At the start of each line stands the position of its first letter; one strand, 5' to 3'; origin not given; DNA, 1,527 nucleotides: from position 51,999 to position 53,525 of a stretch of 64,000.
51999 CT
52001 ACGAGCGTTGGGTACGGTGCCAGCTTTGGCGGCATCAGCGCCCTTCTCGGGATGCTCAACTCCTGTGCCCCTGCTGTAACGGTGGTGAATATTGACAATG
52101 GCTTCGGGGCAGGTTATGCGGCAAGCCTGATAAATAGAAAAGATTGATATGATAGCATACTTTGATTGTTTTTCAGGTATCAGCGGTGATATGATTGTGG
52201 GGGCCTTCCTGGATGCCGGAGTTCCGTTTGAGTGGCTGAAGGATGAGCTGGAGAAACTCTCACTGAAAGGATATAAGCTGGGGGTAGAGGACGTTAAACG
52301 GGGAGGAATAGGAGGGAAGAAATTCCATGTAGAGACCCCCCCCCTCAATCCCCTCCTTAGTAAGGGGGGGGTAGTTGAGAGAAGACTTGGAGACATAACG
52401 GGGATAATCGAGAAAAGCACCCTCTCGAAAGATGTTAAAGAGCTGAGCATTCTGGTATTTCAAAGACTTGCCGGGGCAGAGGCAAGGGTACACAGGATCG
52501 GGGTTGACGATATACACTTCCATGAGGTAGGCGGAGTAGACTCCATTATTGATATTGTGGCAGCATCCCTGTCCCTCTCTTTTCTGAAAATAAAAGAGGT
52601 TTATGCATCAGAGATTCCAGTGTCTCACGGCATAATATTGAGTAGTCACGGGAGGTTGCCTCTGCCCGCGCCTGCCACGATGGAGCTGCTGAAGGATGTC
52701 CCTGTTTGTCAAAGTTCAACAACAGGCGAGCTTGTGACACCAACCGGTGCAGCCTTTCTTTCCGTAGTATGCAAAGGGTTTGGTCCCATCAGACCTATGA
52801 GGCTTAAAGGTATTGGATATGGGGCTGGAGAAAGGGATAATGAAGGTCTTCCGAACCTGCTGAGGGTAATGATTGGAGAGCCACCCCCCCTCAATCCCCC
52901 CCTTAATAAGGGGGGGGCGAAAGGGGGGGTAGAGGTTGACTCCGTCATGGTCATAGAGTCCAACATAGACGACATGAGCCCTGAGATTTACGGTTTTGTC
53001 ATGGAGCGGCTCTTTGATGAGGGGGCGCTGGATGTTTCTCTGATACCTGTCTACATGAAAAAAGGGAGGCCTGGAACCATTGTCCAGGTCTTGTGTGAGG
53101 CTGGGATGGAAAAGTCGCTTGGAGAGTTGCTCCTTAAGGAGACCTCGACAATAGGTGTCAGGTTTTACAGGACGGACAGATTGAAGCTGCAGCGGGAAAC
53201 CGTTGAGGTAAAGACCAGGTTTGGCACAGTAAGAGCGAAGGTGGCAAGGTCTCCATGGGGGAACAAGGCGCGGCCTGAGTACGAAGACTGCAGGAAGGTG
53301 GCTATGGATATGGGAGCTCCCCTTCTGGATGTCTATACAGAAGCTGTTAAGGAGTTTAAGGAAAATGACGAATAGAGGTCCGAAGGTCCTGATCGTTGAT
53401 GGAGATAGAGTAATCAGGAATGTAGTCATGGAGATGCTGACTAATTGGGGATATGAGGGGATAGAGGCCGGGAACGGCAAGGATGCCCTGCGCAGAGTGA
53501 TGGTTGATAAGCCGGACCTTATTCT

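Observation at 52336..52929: larC carries two copies of the palindromic element (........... and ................)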

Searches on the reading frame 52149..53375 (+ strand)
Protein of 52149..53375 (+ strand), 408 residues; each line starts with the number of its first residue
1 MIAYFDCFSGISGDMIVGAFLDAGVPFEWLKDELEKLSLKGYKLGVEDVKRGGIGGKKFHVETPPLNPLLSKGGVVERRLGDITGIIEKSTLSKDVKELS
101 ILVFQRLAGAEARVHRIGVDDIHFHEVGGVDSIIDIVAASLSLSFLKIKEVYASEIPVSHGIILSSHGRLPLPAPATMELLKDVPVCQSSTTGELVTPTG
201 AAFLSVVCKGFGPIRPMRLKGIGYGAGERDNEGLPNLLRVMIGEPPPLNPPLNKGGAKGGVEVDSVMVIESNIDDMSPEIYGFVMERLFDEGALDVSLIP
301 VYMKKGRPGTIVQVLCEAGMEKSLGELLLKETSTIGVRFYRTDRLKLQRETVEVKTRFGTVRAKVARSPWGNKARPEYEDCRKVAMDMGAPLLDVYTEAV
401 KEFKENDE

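Call 9: search_protein_families(library=pfam, proteins=[window:52149-53375:+])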
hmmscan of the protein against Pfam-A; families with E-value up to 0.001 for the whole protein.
window:52149-53375:+ (408 aa): 1 family
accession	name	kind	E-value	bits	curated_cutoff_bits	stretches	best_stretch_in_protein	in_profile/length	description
PF01969.22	Ni_insertion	-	1.6e-135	452.5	22.1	1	3-396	1-375/375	Nickel insertion protein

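Call 10: search_protein_families(library=ncbifam, proteins=[window:52149-53375:+])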
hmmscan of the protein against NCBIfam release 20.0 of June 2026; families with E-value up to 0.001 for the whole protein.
window:52149-53375:+ (408 aa): 2 families
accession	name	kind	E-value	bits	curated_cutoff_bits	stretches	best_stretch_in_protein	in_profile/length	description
TIGR00299.2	nickel_LarC1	equivalog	4.5e-58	195.6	90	1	78-242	1-165/165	nickel pincer cofactor biosynthesis protein LarC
NF052512.1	nickel_LarC2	equivalog_domain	4.5e-44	149.3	50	1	266-382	1-118/118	nickel pincer cofactor biosynthesis protein LarC2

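Call 11: find_homologous_proteins(query=window:52149-53372:+, max_evalue=1e-30)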
Query window:52149-53372:+ (408 aa): 8000 proteins with E <= 1e-30 among 8000 candidates; the best 120 are listed.
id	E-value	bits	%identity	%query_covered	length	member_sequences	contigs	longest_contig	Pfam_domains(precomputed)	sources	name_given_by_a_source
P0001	7.9e-258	873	100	97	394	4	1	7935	PF01969.23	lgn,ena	-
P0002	9.8e-228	774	87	100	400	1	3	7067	PF01969.23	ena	-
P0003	1.5e-218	744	84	100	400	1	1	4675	PF01969.23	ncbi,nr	ncbi:MAG: protein of unknown function DUF111 [Deltaproteobacteria bacterium]|nr:protein of unknown f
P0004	1.7e-211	721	83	100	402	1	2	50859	PF01969.23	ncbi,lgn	-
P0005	1.0e-210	718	81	100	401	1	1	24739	PF01969.23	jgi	jgi:uncharacterized protein (TIGR00299 family) protein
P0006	2.7e-208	710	82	100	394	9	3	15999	PF01969.23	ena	-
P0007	7.0e-203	692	78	100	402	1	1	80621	PF01969.23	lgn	-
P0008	1.3e-195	668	76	98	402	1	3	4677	PF01969.23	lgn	-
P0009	2.6e-184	631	71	99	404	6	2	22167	PF01969.23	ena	-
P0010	3.4e-182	624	72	96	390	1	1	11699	PF01969.23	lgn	-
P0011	1.9e-181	622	69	100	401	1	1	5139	PF01969.23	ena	-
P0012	4.2e-181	621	70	99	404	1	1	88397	PF01969.23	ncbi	-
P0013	7.2e-178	610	68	99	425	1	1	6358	PF01969.23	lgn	-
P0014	8.1e-178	610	70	96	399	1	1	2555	PF01969.23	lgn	-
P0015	4.2e-177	608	69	99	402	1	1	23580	PF01969.23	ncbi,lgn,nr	ncbi:MAG: nickel pincer cofactor biosynthesis protein LarC [Deltaproteobacteria bacterium]|nr:nickel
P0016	6.9e-177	607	68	99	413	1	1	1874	PF01969.23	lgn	-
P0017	5.6e-170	584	69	96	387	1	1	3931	PF01969.23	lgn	-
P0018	1.1e-165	570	65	99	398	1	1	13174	PF01969.23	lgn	-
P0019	1.2e-162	560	62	99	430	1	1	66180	PF01969.23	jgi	jgi:uncharacterized protein (TIGR00299 family) protein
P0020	2.2e-161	556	65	100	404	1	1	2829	PF01969.23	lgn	-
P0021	2.6e-113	397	49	99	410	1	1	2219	PF01969.23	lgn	-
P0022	5.6e-113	396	46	99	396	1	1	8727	PF01969.23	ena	-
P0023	1.1e-112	395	46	99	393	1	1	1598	PF01969.23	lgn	-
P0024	2.6e-112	394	49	98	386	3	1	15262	PF01969.23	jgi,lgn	-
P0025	3.7e-112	394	48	99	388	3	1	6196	PF01969.23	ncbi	-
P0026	4.9e-112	393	47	99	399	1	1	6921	PF01969.23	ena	-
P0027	9.4e-112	392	47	99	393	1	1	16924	PF01969.23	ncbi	-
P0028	1.3e-111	392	48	99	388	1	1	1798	PF01969.23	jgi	jgi:uncharacterized protein (TIGR00299 family) protein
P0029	1.7e-111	391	49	99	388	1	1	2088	PF01969.23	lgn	-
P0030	2.0e-111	391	50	100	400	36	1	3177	PF01969.23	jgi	jgi:uncharacterized protein (TIGR00299 family) protein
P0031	9.7e-111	389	48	99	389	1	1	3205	PF01969.23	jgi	-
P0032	1.9e-110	388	48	99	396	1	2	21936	PF01969.23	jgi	-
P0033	2.8e-110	387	47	99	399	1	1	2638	PF01969.23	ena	-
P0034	2.9e-110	387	47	99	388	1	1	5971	PF01969.23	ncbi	-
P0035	3.8e-110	387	50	100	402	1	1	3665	PF01969.23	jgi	jgi:uncharacterized protein (TIGR00299 family) protein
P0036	5.3e-110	387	47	99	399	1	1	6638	PF01969.23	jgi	jgi:uncharacterized protein (TIGR00299 family) protein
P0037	6.0e-110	386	46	97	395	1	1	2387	PF01969.23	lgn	-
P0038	6.6e-110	386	48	99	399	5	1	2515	PF01969.23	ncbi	-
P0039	6.6e-110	386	49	99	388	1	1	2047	PF01969.23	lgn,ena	-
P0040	7.9e-110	386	50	100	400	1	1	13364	PF01969.23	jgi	jgi:uncharacterized protein (TIGR00299 family) protein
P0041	1.0e-109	386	48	99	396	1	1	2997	PF01969.23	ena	-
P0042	1.1e-109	386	48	99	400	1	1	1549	PF01969.23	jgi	jgi:uncharacterized protein (TIGR00299 family) protein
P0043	1.3e-109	385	48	98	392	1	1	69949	PF01969.23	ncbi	ncbi:MAG: nickel pincer cofactor biosynthesis protein LarC [Thermodesulfobacteriota bacterium]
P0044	1.5e-109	385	47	100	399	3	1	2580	PF01969.23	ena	-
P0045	2.2e-109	385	49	98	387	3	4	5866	PF01969.23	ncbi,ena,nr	ncbi:MAG: TIGR00299 family protein [Desulfobacterales bacterium C00003060]|nr:MAG: TIGR00299 family 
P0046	2.3e-109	384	47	100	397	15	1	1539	PF01969.23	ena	-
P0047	2.4e-109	384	49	97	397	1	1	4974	PF01969.23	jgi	-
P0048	2.7e-109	384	47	99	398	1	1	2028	PF01969.23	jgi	jgi:hypothetical protein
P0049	3.3e-109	384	50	99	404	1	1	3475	PF01969.23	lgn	-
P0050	3.8e-109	384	48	100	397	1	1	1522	PF01969.23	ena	-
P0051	4.0e-109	384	50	100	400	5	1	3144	PF01969.23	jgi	jgi:uncharacterized protein (TIGR00299 family) protein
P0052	4.5e-109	384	45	99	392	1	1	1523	PF01969.23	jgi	jgi:hypothetical protein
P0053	4.5e-109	384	45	99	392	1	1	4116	PF01969.23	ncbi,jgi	ncbi:MAG: nickel pincer cofactor biosynthesis protein LarC [Desulfobacterales bacterium]|jgi:hypothe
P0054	5.2e-109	383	47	99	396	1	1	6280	PF01969.23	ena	-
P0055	5.3e-109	383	45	99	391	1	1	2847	PF01969.23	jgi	jgi:hypothetical protein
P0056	5.9e-109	383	50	98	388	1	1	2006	PF01969.23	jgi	-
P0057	6.2e-109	383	46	100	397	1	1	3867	PF01969.23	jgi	jgi:uncharacterized protein (TIGR00299 family) protein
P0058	6.3e-109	383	45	99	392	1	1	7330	PF01969.23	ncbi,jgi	ncbi:MAG: nickel pincer cofactor biosynthesis protein LarC [Desulfobacterales bacterium]|jgi:hypothe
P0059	6.4e-109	383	46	99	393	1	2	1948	PF01969.23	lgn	-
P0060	6.6e-109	383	47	100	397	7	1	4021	PF01969.23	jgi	jgi:uncharacterized protein (TIGR00299 family) protein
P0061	6.9e-109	383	46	99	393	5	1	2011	PF01969.23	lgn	-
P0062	7.0e-109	383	47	100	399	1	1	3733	PF01969.23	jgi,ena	-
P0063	7.4e-109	383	47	98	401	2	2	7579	PF01969.23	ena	-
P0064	7.4e-109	383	48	99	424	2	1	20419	PF01969.23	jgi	jgi:uncharacterized protein (TIGR00299 family) protein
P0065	8.7e-109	383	49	99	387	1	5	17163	PF01969.23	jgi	-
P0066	8.8e-109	383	46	99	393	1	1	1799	PF01969.23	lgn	-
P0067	9.0e-109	383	45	99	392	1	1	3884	PF01969.23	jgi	jgi:hypothetical protein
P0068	9.7e-109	382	47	99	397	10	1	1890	PF01969.23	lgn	-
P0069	9.8e-109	382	47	99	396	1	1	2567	PF01969.23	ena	-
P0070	1.0e-108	382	47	99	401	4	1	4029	PF01969.23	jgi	-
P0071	1.1e-108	382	45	99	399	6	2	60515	PF01969.23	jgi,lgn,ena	-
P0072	1.2e-108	382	49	99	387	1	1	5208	PF01969.23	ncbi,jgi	-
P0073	1.3e-108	382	45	99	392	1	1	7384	PF01969.23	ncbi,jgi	ncbi:MAG: nickel pincer cofactor biosynthesis protein LarC [Desulfobacterales bacterium]|jgi:hypothe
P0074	1.8e-108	382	50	99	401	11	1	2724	PF01969.23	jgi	jgi:uncharacterized protein (TIGR00299 family) protein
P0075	1.8e-108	382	47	99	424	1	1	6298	PF01969.23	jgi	jgi:uncharacterized protein (TIGR00299 family) protein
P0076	1.9e-108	381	46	100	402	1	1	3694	PF01969.23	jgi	jgi:uncharacterized protein (TIGR00299 family) protein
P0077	1.9e-108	381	47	99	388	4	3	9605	PF01969.23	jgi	-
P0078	2.1e-108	381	47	97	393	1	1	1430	PF01969.23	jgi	jgi:hypothetical protein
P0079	2.6e-108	381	47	100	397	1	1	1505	PF01969.23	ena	-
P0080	2.8e-108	381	47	99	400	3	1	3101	PF01969.23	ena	-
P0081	2.8e-108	381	49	97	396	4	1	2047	PF01969.23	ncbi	-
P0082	2.8e-108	381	47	99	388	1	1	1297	PF01969.23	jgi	jgi:uncharacterized protein (TIGR00299 family) protein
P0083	3.2e-108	381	47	99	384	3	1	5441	PF01969.23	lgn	-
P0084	3.3e-108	381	47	99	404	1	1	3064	PF01969.23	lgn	-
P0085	3.4e-108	381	50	98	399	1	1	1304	PF01969.23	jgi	jgi:uncharacterized protein (TIGR00299 family) protein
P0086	3.4e-108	381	46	99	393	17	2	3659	PF01969.23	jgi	-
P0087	3.6e-108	381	47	99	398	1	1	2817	PF01969.23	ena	-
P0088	3.6e-108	381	47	99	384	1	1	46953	PF01969.23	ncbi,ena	-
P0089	4.5e-108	380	45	99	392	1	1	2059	PF01969.23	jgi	jgi:hypothetical protein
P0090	4.6e-108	380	47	99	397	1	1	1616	PF01969.23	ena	-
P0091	4.8e-108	380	48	98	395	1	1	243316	PF01969.23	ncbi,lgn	ncbi:MAG: nickel pincer cofactor biosynthesis protein LarC [Pseudomonadota bacterium]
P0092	6.4e-108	380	45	99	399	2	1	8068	PF01969.23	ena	-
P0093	6.8e-108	380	48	99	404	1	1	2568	PF01969.23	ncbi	-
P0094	7.5e-108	379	47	100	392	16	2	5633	PF01969.23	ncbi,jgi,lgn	jgi:uncharacterized protein (TIGR00299 family) protein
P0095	7.9e-108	379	47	100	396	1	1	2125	PF01969.23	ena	-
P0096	7.9e-108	379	47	99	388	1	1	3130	PF01969.23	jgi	jgi:uncharacterized protein (TIGR00299 family) protein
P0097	8.7e-108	379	45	99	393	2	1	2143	PF01969.23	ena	-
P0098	9.5e-108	379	45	99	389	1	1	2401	PF01969.23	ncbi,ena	-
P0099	1.1e-107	379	50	98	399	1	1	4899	PF01969.23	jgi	jgi:uncharacterized protein (TIGR00299 family) protein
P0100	1.2e-107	379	48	99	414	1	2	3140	PF01969.23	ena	-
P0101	1.2e-107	379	46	98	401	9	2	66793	PF01969.23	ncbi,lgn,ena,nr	ncbi:nickel pincer cofactor biosynthesis protein LarC [bacterium]|nr:nickel pincer cofactor biosynth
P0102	1.3e-107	379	46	99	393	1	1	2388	PF01969.23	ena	-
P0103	1.4e-107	379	46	98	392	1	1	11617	PF01969.23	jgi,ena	-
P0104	1.4e-107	379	47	100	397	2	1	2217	PF01969.23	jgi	jgi:uncharacterized protein (TIGR00299 family) protein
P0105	1.4e-107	379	50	98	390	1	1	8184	PF01969.23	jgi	jgi:uncharacterized protein (TIGR00299 family) protein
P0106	1.7e-107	378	47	98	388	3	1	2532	PF01969.23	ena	-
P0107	1.7e-107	378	45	99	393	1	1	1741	PF01969.23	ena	-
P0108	1.7e-107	378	47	99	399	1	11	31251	PF01969.23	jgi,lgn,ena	-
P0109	1.8e-107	378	46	99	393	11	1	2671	PF01969.23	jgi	jgi:uncharacterized protein (TIGR00299 family) protein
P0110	1.9e-107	378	46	99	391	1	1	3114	PF01969.23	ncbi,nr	ncbi:MAG: nickel pincer cofactor biosynthesis protein LarC [Proteobacteria bacterium]|nr:nickel pinc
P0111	1.9e-107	378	47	100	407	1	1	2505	PF01969.23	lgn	-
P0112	1.9e-107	378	45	99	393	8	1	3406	PF01969.23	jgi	jgi:uncharacterized protein (TIGR00299 family) protein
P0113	2.1e-107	378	50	98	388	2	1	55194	PF01969.23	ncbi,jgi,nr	ncbi:MAG: nickel pincer cofactor biosynthesis protein LarC [Nitrospirae bacterium]|nr:nickel pincer 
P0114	2.1e-107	378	47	100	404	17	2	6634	PF01969.23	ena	-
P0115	2.1e-107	378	46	99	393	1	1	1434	PF01969.23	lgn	-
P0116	2.1e-107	378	46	99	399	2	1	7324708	PF01969.23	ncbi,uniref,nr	ncbi:UPF0272 protein [Desulfosarcina alkanivorans]|uniref:Putative nickel insertion protein n=1 Tax=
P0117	2.3e-107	378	48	99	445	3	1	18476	PF01969.23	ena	-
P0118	2.3e-107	378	45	100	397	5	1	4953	PF01969.23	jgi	-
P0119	2.4e-107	378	45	99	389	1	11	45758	PF01969.23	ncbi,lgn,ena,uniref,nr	ncbi:MAG: nickel pincer cofactor biosynthesis protein LarC [Desulfobacterales bacterium]|uniref:Puta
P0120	2.4e-107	378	47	99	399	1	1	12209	PF01969.23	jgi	-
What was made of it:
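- Close relatives have similar total lengths of 394-404 aa (call 11).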

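Call 14: find_encoding_contigs(protein=window:52149-53372:+, flank=10000, max_places=4)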
Protein window:52149-53372:+ (408 aa): 6 contigs read that carry it; 3 places shown.
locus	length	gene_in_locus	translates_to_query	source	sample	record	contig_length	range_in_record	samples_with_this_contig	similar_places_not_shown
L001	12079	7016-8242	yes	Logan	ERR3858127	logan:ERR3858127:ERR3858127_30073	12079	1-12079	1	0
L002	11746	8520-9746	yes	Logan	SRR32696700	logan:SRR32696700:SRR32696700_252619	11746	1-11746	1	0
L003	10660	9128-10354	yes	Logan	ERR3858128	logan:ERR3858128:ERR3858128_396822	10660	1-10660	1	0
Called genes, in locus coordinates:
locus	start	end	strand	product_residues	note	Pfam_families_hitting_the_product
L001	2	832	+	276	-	?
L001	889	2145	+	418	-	-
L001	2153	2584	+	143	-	PF01584:CheW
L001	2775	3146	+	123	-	PF00072:Response_reg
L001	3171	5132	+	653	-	PF01627:Hpt, PF07194:P2, PF02895:H-kinase_dim, PF02518:HATPase_c, PF01584:CheW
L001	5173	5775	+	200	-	PF13690:CheX (faint), PF04509:CheC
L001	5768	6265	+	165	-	PF03975:CheD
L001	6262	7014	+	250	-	PF00731:AIRC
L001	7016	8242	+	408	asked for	PF01969:Ni_insertion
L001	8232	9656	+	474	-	PF00072:Response_reg, PF01590:GAF, PF13185:GAF_2, PF13492:GAF_3 (weak), PF00990:GGDEF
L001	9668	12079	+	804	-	?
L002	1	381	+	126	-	?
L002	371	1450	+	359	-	PF00586:AIRS, PF02769:AIRS_C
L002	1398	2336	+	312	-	PF03705:CheR_N, PF01739:CheR, PF08242:Methyltransf_12 (faint)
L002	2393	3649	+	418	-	-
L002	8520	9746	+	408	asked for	PF01969:Ni_insertion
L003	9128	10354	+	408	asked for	PF01969:Ni_insertion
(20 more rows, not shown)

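Call 15: find_encoding_contigs(protein=P0002, flank=10000, max_places=1)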
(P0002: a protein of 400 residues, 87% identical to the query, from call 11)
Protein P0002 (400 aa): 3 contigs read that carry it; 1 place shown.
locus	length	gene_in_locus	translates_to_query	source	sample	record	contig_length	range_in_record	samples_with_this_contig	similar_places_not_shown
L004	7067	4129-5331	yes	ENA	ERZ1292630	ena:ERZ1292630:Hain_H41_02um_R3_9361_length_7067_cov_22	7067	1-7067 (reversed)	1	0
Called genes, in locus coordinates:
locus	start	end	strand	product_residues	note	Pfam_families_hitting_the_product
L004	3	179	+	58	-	?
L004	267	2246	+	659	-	PF01627:Hpt, PF07194:P2, PF02895:H-kinase_dim, PF02518:HATPase_c, PF01584:CheW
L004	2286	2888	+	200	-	PF13690:CheX (faint), PF04509:CheC (weak)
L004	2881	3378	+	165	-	PF03975:CheD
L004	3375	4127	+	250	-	PF00731:AIRC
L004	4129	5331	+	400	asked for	PF01969:Ni_insertion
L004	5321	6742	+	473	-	PF00072:Response_reg, PF01590:GAF, PF13185:GAF_2, PF13492:GAF_3 (weak), PF00990:GGDEF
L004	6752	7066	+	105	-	?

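Call 16: find_encoding_contigs(protein=P0004, flank=10000, max_places=1)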
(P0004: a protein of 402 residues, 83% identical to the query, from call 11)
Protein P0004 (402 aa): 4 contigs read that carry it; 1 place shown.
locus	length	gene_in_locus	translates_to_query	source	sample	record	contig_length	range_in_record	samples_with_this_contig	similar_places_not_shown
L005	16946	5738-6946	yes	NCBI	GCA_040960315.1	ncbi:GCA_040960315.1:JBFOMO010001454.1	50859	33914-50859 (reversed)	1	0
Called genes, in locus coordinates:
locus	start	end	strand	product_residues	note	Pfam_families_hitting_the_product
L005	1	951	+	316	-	?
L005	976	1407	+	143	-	PF01584:CheW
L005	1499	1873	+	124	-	PF00072:Response_reg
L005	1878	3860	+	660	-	PF01627:Hpt, PF07194:P2, PF02895:H-kinase_dim, PF02518:HATPase_c, PF01584:CheW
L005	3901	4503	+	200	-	PF13690:CheX (faint), PF04509:CheC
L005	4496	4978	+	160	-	PF03975:CheD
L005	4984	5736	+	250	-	PF00731:AIRC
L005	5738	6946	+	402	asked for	PF01969:Ni_insertion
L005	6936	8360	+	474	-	PF00072:Response_reg, PF01590:GAF, PF13185:GAF_2, PF13492:GAF_3, PF00990:GGDEF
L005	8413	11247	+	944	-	PF00133:tRNA-synt_1, PF09334:tRNA-synt_1g, PF01406:tRNA-synt_1e, PF09334:tRNA-synt_1g (weak), PF01921:tRNA-synt_1f (weak), PF08264:Anticodon_1, PF06827:zf-FPG_IleRS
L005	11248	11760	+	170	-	PF01252:Peptidase_A8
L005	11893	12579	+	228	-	PF01790:LGT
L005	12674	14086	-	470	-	PF03951:Gln-synt_N, PF00120:Gln-synt_C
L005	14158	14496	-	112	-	PF00543:P-II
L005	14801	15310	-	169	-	PF01613:Flavin_Reduct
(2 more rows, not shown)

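Call 17: find_encoding_contigs(protein=P0007, flank=10000, max_places=1)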
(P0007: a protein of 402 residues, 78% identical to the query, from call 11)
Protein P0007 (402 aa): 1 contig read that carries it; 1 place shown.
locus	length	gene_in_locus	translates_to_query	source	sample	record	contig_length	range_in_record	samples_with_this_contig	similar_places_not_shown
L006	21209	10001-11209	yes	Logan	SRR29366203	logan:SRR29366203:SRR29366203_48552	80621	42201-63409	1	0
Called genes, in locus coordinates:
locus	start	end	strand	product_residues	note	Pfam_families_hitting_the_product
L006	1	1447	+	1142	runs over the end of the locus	PF02743:dCache_1, PF28175:T4SS_LegC2C7 (weak), PF00672:HAMP, PF00512:HisKA, PF02518:HATPase_c, PF00072:Response_reg, PF00990:GGDEF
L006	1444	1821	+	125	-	PF00072:Response_reg, PF23198:PDE8A_N (weak)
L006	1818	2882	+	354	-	PF00586:AIRS, PF02769:AIRS_C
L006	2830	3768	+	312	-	PF03705:CheR_N, PF01739:CheR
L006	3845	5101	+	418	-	-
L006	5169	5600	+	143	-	PF01584:CheW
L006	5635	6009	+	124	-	PF00072:Response_reg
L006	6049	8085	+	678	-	PF01627:Hpt, PF07194:P2, PF02895:H-kinase_dim, PF02518:HATPase_c, PF01584:CheW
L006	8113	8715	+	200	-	PF13690:CheX (faint), PF04509:CheC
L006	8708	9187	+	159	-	PF03975:CheD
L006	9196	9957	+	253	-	PF00731:AIRC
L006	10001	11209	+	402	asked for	PF01969:Ni_insertion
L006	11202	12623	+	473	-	PF00072:Response_reg, PF01590:GAF, PF13185:GAF_2, PF13492:GAF_3 (weak), PF00990:GGDEF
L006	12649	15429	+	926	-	PF00133:tRNA-synt_1, PF09334:tRNA-synt_1g, PF01406:tRNA-synt_1e (weak), PF01921:tRNA-synt_1f (weak), PF09334:tRNA-synt_1g (weak), PF08264:Anticodon_1, PF06827:zf-FPG_IleRS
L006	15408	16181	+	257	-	PF00072:Response_reg, PF12833:HTH_18, PF00165:HTH_AraC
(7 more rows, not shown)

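Call 18: find_encoding_contigs(protein=P0012, flank=10000, max_places=1)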
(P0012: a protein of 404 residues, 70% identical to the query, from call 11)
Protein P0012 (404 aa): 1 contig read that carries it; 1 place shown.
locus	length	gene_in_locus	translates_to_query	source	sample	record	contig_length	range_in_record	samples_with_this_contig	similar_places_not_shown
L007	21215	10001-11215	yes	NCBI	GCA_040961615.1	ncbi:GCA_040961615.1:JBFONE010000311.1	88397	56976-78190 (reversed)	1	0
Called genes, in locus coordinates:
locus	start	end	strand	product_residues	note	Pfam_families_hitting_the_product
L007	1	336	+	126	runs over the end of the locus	PF00072:Response_reg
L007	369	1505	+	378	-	PF01590:GAF, PF13185:GAF_2, PF13492:GAF_3, PF13487:HD_5, PF01966:HD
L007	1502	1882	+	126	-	PF00072:Response_reg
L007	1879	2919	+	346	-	PF00586:AIRS, PF02769:AIRS_C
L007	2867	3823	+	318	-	PF03705:CheR_N, PF01739:CheR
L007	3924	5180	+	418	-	-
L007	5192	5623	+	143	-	PF01584:CheW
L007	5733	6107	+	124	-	PF00072:Response_reg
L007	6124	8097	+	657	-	PF01627:Hpt, PF07194:P2, PF02895:H-kinase_dim, PF02518:HATPase_c, PF01584:CheW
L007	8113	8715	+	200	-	PF13690:CheX (faint), PF04509:CheC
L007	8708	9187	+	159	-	PF03975:CheD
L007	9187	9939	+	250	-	PF00731:AIRC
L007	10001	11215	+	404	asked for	PF01969:Ni_insertion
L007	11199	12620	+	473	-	PF00072:Response_reg, PF06018:CodY (weak), PF01590:GAF, PF13185:GAF_2, PF13492:GAF_3, PF00990:GGDEF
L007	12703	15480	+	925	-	PF00133:tRNA-synt_1, PF09334:tRNA-synt_1g, PF01406:tRNA-synt_1e, PF09334:tRNA-synt_1g (weak), PF01921:tRNA-synt_1f (weak), PF08264:Anticodon_1, PF06827:zf-FPG_IleRS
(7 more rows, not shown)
